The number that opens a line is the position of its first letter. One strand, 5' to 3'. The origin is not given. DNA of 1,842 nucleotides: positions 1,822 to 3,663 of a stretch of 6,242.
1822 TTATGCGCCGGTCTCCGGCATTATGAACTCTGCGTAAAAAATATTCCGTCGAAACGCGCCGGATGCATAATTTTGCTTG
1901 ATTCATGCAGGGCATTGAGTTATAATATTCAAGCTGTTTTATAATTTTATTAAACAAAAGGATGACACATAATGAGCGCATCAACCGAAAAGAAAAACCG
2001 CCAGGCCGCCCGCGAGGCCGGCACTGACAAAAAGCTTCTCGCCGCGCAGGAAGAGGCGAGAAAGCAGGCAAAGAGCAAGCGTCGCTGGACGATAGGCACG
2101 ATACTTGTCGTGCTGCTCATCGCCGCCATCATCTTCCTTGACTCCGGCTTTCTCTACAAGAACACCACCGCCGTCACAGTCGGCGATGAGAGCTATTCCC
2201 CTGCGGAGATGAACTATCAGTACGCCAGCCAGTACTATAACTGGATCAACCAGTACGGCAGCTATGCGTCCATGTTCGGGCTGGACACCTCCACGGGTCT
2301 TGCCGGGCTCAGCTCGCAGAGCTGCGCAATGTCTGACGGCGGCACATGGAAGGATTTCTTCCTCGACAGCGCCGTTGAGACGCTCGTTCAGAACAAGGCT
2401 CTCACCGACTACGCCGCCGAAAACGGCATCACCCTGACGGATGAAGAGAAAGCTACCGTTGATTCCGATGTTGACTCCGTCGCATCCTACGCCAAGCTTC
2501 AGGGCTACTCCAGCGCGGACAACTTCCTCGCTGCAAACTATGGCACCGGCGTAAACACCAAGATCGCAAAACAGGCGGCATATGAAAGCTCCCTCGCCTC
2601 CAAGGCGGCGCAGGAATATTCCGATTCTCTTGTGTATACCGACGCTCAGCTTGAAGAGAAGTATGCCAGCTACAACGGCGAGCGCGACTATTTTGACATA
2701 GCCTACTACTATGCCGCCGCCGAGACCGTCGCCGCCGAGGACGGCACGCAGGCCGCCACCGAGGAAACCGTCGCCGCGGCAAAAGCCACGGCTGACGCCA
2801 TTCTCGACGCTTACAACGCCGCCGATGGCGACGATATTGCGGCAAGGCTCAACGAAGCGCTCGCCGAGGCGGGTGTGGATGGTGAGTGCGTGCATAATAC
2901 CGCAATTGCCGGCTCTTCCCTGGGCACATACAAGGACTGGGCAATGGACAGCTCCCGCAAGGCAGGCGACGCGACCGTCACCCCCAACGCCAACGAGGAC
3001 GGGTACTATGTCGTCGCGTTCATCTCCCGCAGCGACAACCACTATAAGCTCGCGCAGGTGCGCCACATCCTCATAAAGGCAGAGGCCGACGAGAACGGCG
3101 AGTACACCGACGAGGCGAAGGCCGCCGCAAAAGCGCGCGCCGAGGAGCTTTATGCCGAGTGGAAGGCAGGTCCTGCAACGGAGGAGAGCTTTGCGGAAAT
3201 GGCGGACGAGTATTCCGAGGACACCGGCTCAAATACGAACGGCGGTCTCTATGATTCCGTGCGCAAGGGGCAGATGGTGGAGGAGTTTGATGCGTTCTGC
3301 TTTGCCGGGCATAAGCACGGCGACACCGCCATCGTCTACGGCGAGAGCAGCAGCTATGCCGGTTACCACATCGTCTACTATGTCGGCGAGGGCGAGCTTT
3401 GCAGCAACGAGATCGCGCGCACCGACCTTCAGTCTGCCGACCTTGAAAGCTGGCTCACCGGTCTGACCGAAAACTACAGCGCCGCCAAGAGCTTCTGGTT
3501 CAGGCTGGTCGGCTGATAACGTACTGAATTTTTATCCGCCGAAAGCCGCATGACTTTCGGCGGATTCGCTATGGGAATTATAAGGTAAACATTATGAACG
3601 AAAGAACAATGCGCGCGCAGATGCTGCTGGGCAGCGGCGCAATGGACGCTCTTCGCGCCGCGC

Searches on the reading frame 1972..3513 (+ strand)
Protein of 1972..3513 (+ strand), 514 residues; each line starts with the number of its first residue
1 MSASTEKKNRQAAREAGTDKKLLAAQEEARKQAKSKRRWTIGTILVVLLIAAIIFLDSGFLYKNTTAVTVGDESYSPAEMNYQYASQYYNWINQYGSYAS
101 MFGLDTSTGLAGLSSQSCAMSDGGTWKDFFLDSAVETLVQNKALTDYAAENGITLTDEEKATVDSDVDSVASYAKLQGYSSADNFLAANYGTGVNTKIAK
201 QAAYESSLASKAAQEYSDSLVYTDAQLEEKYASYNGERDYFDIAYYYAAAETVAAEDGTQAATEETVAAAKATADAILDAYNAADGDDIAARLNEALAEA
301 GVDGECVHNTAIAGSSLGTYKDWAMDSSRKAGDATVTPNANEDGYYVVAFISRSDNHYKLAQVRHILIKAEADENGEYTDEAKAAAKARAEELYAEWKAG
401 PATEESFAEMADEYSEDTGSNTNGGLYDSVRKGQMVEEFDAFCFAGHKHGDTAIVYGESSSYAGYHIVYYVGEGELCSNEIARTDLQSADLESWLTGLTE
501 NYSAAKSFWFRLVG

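Call 21: find_encoding_contigs(protein=window:1972-3513:+, flank=10000, max_places=6)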
Protein window:1972-3513:+ (514 aa): 21 contigs read that carry it; 6 places shown.
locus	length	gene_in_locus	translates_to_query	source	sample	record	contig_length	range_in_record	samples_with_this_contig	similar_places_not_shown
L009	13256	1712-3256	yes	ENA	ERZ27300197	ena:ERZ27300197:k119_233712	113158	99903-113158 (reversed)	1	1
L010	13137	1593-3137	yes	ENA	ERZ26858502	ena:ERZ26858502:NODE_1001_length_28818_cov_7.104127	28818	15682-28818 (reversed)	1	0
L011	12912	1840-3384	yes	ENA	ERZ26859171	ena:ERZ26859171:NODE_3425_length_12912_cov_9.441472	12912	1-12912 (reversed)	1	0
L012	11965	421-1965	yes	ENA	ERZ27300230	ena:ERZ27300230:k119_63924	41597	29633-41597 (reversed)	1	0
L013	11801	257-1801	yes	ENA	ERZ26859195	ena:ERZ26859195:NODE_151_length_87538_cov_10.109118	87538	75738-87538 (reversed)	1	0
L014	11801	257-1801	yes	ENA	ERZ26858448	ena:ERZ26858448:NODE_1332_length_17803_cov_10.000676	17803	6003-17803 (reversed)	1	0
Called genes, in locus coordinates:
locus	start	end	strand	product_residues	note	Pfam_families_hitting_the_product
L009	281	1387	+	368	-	PF03462:PCRF, PF00472:RF-1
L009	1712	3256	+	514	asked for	PF13624:SurA_N_3 (faint), PF13616:Rotamase_3, PF00639:Rotamase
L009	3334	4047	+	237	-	PF00899:ThiF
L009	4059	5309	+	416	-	PF05496:RuvB_N, PF01078:Mg_chelatase (faint), PF00158:Sigma54_activat (faint), PF14532:Sigma54_activ_2 (weak), PF00004:AAA, PF07728:AAA_5 (weak), PF16193:AAA_assoc_2, PF12002:MgsA_C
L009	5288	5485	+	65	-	PF06107:DUF951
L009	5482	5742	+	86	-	PF01541:GIY-YIG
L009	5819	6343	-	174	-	PF12724:Flavodoxin_5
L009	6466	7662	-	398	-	-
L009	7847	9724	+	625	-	PF01134:GIDA, PF01266:DAO (faint), PF07992:Pyr_redox_2, PF21680:GIDA_C_1st, PF13932:SAM_GIDA_C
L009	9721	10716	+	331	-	PF02540:NAD_synthase, PF03054:tRNA_Me_trans, PF20259:tRNA_Me_trans_M, PF20258:tRNA_Me_trans_C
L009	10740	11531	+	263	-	PF00459:Inositol_P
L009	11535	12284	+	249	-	PF03099:BPL_LplA_LipB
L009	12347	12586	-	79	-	PF01084:Ribosomal_S18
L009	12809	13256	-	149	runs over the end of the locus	PF00436:SSB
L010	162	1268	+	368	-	PF03462:PCRF, PF00472:RF-1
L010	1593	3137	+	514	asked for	PF13624:SurA_N_3 (faint), PF13616:Rotamase_3, PF00639:Rotamase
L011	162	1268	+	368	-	PF03462:PCRF, PF00472:RF-1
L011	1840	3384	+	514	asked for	PF13624:SurA_N_3 (faint), PF13616:Rotamase_3, PF00639:Rotamase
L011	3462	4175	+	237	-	PF00899:ThiF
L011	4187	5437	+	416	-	PF05496:RuvB_N, PF01078:Mg_chelatase (faint), PF00158:Sigma54_activat (faint), PF14532:Sigma54_activ_2 (weak), PF00004:AAA, PF07728:AAA_5 (weak), PF16193:AAA_assoc_2, PF12002:MgsA_C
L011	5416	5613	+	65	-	PF06107:DUF951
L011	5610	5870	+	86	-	PF01541:GIY-YIG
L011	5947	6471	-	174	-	PF12724:Flavodoxin_5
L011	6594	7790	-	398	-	-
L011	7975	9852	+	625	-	PF01134:GIDA, PF01266:DAO (faint), PF07992:Pyr_redox_2, PF21680:GIDA_C_1st, PF13932:SAM_GIDA_C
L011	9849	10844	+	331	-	PF02540:NAD_synthase, PF03054:tRNA_Me_trans, PF20259:tRNA_Me_trans_M, PF20258:tRNA_Me_trans_C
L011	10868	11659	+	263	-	PF00459:Inositol_P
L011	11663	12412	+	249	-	PF03099:BPL_LplA_LipB, PF02237:BPL_C (weak)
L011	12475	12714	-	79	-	PF01084:Ribosomal_S18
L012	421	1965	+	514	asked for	PF13624:SurA_N_3 (faint), PF13616:Rotamase_3, PF00639:Rotamase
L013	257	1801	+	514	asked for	PF13624:SurA_N_3 (faint), PF13616:Rotamase_3, PF00639:Rotamase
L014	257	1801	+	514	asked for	PF13624:SurA_N_3 (faint), PF13616:Rotamase_3, PF00639:Rotamase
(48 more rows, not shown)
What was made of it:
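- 1972..3516 (+): PpiC/SurA-type PPIase, the native downstream neighbour of prfB. Where the upstream gene is present (L009-L011) it is a 368-aa RF (call 21).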

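Call 32: search_protein_families(library=ncbifam, proteins=[L009:281-1384:+], max_evalue=0.001)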
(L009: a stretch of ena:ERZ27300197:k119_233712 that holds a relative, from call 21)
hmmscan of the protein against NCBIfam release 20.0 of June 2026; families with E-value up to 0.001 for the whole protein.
L009:281-1384:+ (368 aa): 5 families
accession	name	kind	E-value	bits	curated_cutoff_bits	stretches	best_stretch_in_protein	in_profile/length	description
TIGR00020.2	prfB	exception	2e-152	507.3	370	1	12-362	2-352/353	peptide chain release factor 2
NF001859.2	PRK00591.1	equivalog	1.4e-79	267.8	400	1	27-363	1-340/347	peptide chain release factor 1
TIGR00019.1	prfA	equivalog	2.3e-77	260.3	423.25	1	26-362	9-347/361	peptide chain release factor 1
TIGR03072.1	release_prfH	equivalog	9.6e-32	110.1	166.65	1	130-326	3-195/200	peptide chain release factor H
NF006718.0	PRK09256.1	equivalog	7.1e-10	38.7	100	1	229-264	7-42/140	alternative ribosome rescue aminoacyl-tRNA hydrolase ArfB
